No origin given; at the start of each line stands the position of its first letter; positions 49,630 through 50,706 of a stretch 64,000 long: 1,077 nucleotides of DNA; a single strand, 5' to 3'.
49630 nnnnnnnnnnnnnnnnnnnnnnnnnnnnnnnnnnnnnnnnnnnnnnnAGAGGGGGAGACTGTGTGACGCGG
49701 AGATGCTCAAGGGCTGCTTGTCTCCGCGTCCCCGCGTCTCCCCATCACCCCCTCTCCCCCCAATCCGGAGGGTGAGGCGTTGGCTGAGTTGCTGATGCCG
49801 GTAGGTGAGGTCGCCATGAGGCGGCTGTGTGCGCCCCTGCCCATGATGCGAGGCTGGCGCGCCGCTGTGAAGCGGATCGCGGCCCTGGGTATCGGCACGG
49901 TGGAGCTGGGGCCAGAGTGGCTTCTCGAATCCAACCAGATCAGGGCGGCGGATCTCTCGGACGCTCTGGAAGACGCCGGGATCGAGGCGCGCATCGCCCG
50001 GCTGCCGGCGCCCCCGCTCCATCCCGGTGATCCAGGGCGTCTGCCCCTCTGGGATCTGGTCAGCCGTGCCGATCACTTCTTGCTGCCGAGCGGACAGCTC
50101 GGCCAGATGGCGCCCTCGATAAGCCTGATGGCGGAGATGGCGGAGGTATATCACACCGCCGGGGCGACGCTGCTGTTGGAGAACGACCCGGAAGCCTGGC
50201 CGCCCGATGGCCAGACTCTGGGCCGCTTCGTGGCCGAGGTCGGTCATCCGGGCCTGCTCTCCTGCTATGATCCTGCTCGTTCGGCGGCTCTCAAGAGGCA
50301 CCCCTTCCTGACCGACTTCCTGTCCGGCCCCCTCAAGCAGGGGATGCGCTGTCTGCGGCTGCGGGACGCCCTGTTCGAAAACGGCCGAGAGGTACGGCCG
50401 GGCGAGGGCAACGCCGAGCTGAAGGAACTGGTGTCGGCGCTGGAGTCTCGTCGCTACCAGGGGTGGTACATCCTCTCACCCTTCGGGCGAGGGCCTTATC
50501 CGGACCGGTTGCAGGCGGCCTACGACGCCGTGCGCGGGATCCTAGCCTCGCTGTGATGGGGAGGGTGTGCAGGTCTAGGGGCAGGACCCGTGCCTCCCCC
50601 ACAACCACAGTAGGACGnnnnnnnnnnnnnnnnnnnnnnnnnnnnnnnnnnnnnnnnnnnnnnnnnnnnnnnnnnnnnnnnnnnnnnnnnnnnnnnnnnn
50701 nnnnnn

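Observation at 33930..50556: Catabolic-looking island with four DegT-family aminotransferases, three Gfo/Idh/MocA dehydrogenases, an AAC(3)-like acetyltransferase, a ROK regulator and a sugar ABC importer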

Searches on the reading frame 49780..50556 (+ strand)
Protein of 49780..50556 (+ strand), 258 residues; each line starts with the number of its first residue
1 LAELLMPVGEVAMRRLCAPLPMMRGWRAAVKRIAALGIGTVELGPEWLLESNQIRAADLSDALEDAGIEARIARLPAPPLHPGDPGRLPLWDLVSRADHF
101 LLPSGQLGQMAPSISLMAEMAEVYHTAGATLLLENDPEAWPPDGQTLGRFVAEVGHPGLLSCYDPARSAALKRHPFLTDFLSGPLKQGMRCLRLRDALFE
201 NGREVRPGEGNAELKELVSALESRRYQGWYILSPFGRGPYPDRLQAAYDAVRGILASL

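Call 4: search_protein_families(library=pfam, proteins=[window:49780-50556:+])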
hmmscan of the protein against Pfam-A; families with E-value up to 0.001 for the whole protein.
window:49780-50556:+ (258 aa): 1 family
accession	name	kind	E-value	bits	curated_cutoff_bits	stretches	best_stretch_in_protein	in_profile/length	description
PF01261.30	AP_endonuc_2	-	4.8e-10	40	31.1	1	114-247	105-242/249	Xylose isomerase-like TIM barrel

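Call 8: search_protein_families(library=ncbifam, proteins=[window:49780-50556:+], max_evalue=0.001)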
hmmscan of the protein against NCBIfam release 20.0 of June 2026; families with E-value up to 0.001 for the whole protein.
window:49780-50556:+ (258 aa): 0 families

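Call 17: search_solved_structures(query=window:49780-50556:+, max_evalue=0.01)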
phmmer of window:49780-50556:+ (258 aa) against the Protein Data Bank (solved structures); distinct sequences matched with E-value up to 0.01: 0.
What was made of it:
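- Tried and rejected: Sequence search of the TIM barrel against solved structures found nothing (call 17).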

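Call 29: find_homologous_proteins(query=window:49780-50556:+, max_evalue=0.00001)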
Query window:49780-50556:+ (258 aa): 12 proteins with E <= 0.00001 among 3731 candidates.
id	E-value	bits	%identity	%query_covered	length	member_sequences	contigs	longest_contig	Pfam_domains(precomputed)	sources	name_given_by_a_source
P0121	2.2e-168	577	100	100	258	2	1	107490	PF01261.31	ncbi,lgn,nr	ncbi:MAG: sugar phosphate isomerase/epimerase [Anaerolineae bacterium]|nr:sugar phosphate isomerase/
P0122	1.7e-60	223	47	97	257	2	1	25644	PF01261.31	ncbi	ncbi:MAG: sugar phosphate isomerase/epimerase family protein [Anaerolineae bacterium]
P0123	9.7e-57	211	48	95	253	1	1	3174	PF01261.31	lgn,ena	-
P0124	5.6e-56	208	49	95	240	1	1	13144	PF01261.31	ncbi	ncbi:MAG: TIM barrel protein [Anaerolineae bacterium]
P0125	3.5e-53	199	48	94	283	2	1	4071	PF01261.31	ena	-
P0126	1.0e-51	194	47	96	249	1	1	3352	PF01261.31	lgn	-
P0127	2.2e-50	190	45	95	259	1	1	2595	PF01261.31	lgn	-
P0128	3.4e-50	189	45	97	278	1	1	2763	PF01261.31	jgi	jgi:sugar phosphate isomerase/epimerase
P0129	1.8e-48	184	48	90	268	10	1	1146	PF01261.31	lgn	-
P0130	6.2e-45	172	44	95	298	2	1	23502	PF01261.31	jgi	-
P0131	3.0e-39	154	42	94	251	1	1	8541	PF01261.31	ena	-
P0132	1.3e-19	89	45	47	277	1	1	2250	PF01261.31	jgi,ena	-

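Call 30: find_encoding_contigs(protein=P0122, flank=10000, max_places=1)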
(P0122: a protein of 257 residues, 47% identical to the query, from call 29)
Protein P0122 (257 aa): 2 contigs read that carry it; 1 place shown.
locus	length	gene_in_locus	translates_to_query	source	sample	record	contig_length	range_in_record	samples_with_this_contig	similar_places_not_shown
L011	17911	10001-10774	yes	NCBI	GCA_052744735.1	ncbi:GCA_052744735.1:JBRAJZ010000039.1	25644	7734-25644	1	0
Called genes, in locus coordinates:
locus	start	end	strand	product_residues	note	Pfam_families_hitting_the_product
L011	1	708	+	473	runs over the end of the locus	PF01547:SBP_bac_1, PF13416:SBP_bac_8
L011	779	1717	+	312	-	PF00528:BPD_transp_1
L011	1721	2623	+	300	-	PF00528:BPD_transp_1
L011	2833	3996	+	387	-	PF01408:GFO_IDH_MocA, PF21252:Glyco_hydro_109_C, PF22725:GFO_IDH_MocA_C3, PF02894:GFO_IDH_MocA_C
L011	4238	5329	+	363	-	PF01841:Transglut_core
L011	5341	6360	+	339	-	PF01408:GFO_IDH_MocA, PF03447:NAD_binding_3 (weak), PF02894:GFO_IDH_MocA_C, PF22725:GFO_IDH_MocA_C3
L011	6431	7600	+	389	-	PF01041:DegT_DnrJ_EryC1, PF01212:Beta_elim_lyase (weak)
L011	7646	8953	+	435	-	PF00583:Acetyltransf_1 (weak), PF13527:Acetyltransf_9, PF13508:Acetyltransf_7 (weak)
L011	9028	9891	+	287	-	PF02522:Antibiotic_NAT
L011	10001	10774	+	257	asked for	PF01261:AP_endonuc_2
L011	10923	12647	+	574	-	PF01522:Polysacc_deac_1 (faint)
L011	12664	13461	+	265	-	PF02633:Creatininase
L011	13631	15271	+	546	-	-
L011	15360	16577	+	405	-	-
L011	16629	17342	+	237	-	PF04199:Cyclase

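Call 31: find_encoding_contigs(protein=P0130, flank=10000, max_places=1)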
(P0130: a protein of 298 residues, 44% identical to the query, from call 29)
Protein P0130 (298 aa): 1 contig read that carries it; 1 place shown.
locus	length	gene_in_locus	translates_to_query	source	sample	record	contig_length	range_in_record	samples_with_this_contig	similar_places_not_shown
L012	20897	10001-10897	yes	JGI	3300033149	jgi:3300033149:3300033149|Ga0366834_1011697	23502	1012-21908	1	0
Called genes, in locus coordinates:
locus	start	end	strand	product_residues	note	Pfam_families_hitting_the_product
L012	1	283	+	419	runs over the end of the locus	PF01041:DegT_DnrJ_EryC1, PF01053:Cys_Met_Meta_PP (weak), PF01212:Beta_elim_lyase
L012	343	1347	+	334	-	PF01408:GFO_IDH_MocA, PF02894:GFO_IDH_MocA_C, PF22725:GFO_IDH_MocA_C3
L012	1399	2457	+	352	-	PF01408:GFO_IDH_MocA, PF22725:GFO_IDH_MocA_C3, PF02894:GFO_IDH_MocA_C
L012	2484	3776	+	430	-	PF01041:DegT_DnrJ_EryC1, PF00155:Aminotran_1_2 (weak), PF01212:Beta_elim_lyase (weak)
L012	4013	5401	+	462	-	PF01547:SBP_bac_1, PF13416:SBP_bac_8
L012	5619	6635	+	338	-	PF01408:GFO_IDH_MocA, PF02894:GFO_IDH_MocA_C, PF22725:GFO_IDH_MocA_C3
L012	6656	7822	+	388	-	PF01041:DegT_DnrJ_EryC1, PF01212:Beta_elim_lyase (weak)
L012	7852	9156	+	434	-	PF13527:Acetyltransf_9, PF00583:Acetyltransf_1 (faint)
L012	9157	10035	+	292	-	PF02522:Antibiotic_NAT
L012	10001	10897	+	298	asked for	PF01261:AP_endonuc_2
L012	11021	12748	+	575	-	-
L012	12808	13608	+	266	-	PF02633:Creatininase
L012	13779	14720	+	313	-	PF13302:Acetyltransf_3 (weak), PF00583:Acetyltransf_1, PF13673:Acetyltransf_10 (weak), PF13508:Acetyltransf_7, PF08445:FR47 (faint)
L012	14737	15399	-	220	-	-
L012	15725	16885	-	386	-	PF01408:GFO_IDH_MocA, PF22725:GFO_IDH_MocA_C3, PF02894:GFO_IDH_MocA_C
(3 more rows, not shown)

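Call 32: find_encoding_contigs(protein=P0124, flank=10000, max_places=1)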
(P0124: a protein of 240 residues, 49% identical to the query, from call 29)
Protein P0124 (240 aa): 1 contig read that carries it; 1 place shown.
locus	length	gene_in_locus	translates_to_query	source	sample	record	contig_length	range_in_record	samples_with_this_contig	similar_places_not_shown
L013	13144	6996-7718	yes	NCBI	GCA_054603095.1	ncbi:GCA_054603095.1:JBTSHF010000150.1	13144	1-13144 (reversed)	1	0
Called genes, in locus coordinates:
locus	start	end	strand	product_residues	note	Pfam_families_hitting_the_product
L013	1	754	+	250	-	PF00528:BPD_transp_1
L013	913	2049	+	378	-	PF01408:GFO_IDH_MocA, PF02894:GFO_IDH_MocA_C, PF21252:Glyco_hydro_109_C, PF22725:GFO_IDH_MocA_C3 (weak)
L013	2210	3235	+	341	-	PF01408:GFO_IDH_MocA, PF03447:NAD_binding_3 (faint), PF02894:GFO_IDH_MocA_C, PF22725:GFO_IDH_MocA_C3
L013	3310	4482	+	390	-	PF01041:DegT_DnrJ_EryC1, PF01212:Beta_elim_lyase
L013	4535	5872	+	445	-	PF00583:Acetyltransf_1 (weak), PF13527:Acetyltransf_9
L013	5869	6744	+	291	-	PF02522:Antibiotic_NAT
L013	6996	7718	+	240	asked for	PF01261:AP_endonuc_2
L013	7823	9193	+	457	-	-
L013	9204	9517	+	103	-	-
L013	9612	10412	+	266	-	PF02633:Creatininase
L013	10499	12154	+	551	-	-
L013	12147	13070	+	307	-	-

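Call 38: search_protein_families(library=pfam, proteins=[window:49780-50556:+], max_evalue=5)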
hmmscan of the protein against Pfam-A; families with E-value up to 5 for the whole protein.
window:49780-50556:+ (258 aa): 1 family
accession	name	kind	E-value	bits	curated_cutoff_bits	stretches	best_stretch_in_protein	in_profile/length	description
PF01261.30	AP_endonuc_2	-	4.8e-10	40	31.1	1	114-247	105-242/249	Xylose isomerase-like TIM barrel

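Call 52: predict_structure(alignment_id=A1)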
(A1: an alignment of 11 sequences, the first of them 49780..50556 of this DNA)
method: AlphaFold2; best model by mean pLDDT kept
length: 258 residues; sequences in the alignment: 11
mean_pLDDT: 81.0   pTM: 0.83
mean pLDDT of the five models: 81.0, 80.8, 80.8, 80.0, 78.9
residues with pLDDT >= 90: 80; 70-90: 132; 50-70: 42; < 50: 4
segments of 3 or more residues with pLDDT < 50: none
pLDDT, mean of each block of 10 residues (from residue 1): 60 91 88 95 87 83 93 86 63 78 83 88 90 85 83 93 78 54 71 74 67 75 84 85 90 81
secondary structure, 60 per line:
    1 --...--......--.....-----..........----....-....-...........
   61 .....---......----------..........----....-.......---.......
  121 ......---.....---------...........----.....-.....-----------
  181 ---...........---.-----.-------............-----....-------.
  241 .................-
elements in order: H8-13 E16-20 H26-35 E40-43 H45-48 H50-65 E69-74 H85-94 E99-102 H104-110 H114-126 E130-134 H144-154 E159-163 H165-169 H184-188 E189-194 H212-223 E229-232 H240-257
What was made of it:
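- Checked: An AlphaFold2 model confirms the barrel (pLDDT 81, call 52).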

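Call 54: fold_search(model_id=the predicted structure, library=pdb)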
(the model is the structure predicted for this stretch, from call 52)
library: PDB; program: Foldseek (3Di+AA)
matches with E <= 10: 1889; with E <= 0.001: 298
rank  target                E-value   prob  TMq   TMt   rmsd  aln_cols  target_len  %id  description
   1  8xiv                  4.5e-11  1.00  0.61  0.55   6.8       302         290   14  Production of D-psicose (released 2024-12-25)
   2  8xix                  5.0e-11  1.00  0.61  0.56   6.8       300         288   14  KeDt3e within Co (released 2024-12-25)
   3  2ou4_A                6.2e-10  1.00  0.63  0.57   6.7       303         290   17  Crystal structure of D-tagatose 3-epimerase from Pseudomonas cichorii (released 2007-12-25)
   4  3tva_B                6.6e-10  1.00  0.64  0.60   5.5       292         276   16  Crystal Structure of Xylose isomerase domain protein from Planctomyces limnophilus (released 2011-10-05)
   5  3cqj_A                7.0e-10  1.00  0.65  0.62   5.8       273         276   15  Crystal Structure of L-xylulose-5-phosphate 3-epimerase UlaE (form B) complex with Zn2+ (released 2008-11-25)
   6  4pfh_B                7.0e-10  1.00  0.64  0.58   6.4       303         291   17  Crystal structure of engineered D-tagatose 3-epimerase PcDTE-IDF8 (released 2014-10-22)
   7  4ytr_B                7.4e-10  1.00  0.61  0.54   6.5       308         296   17  Crystal structure of D-tagatose 3-epimerase C66S from Pseudomonas cichorii in complex with 1-deoxy L-tagatose (released 2016-03-23)
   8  4pgl_A                7.8e-10  1.00  0.63  0.55   6.6       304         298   18  Crystal structure of engineered D-tagatose 3-epimerase PcDTE-ILS6 (released 2014-10-22)
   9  3cqj_B                8.8e-10  1.00  0.72  0.68   5.4       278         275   15  Crystal Structure of L-xylulose-5-phosphate 3-epimerase UlaE (form B) complex with Zn2+ (released 2008-11-25)
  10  3cqi_A                9.4e-10  1.00  0.72  0.67   5.3       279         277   15  Crystal Structure of L-xylulose-5-phosphate 3-epimerase UlaE (form B) complex with sulfate (released 2008-11-25)
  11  4pfh_A                9.9e-10  1.00  0.65  0.57   6.4       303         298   17  Crystal structure of engineered D-tagatose 3-epimerase PcDTE-IDF8 (released 2014-10-22)
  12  4pgl_B                1.2e-09  1.00  0.68  0.62   5.7       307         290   18  Crystal structure of engineered D-tagatose 3-epimerase PcDTE-ILS6 (released 2014-10-22)
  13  4q7i_A                1.3e-09  1.00  0.65  0.57   6.5       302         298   17  Crystal structure of engineered thermostable D-tagatose 3-epimerase PcDTE-Var8 (released 2014-10-22)
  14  4q7i_B                1.5e-09  1.00  0.64  0.58   6.7       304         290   17  Crystal structure of engineered thermostable D-tagatose 3-epimerase PcDTE-Var8 (released 2014-10-22)
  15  3kws_A                1.8e-09  1.00  0.68  0.66   5.8       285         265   13  Crystal structure of Putative sugar isomerase (YP_001305149.1) from Parabacteroides distasonis ATCC 8503 at 1.68 A res (released 2009-12-22)
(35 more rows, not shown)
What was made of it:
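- On Xylose-isomerase-like TIM barrel (keto-sugar epimerase or isomerase): The fold matches ketose 3-epimerases, UlaE and YcjR with TM 0.6-0.72 (call 54).
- The TIM barrel is closest to ketose 3-epimerases, YcjR 3-keto-glucoside epimerase and 3-keto-glucal hydratase: call 54.
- Tried and rejected: I replaced it with an AlphaFold2 model and Foldseek (calls 52, 54).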
